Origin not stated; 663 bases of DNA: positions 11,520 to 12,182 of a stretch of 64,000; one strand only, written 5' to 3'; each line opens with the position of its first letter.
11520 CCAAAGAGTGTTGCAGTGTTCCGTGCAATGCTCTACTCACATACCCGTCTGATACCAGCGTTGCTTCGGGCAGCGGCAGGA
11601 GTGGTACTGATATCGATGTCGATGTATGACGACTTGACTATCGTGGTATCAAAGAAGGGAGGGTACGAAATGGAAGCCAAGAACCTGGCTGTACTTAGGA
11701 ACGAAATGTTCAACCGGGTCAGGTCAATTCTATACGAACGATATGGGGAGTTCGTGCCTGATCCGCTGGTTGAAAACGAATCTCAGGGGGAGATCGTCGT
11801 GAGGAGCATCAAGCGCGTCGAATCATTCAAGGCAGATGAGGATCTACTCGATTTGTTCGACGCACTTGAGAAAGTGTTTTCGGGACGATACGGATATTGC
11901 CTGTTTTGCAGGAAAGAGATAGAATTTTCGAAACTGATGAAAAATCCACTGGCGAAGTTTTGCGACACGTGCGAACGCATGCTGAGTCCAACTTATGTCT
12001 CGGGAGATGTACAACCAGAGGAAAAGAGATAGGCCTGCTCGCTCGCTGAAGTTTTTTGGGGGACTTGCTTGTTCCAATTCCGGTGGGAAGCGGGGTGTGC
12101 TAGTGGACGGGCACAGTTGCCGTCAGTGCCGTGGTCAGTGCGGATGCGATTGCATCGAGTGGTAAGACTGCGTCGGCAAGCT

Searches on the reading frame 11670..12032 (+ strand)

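Call 62: search_protein_families(library=ncbifam, proteins=[window:11670-12032:+], max_evalue=0.001)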
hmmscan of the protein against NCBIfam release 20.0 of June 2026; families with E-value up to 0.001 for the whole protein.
window:11670-12032:+ (120 aa): 3 families
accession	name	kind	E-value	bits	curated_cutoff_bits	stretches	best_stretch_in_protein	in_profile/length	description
NF033459.1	DksA_like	equivalog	6.8e-09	36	105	1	54-104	58-108/113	RNA polymerase-binding protein DksA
TIGR02890.1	bacill_yteA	subfamily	3.1e-06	27.4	134.4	1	57-104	69-116/159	regulatory protein, yteA family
TIGR02420.1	dksA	equivalog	2.6e-05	24.6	115.5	1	64-102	70-108/110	RNA polymerase-binding protein DksA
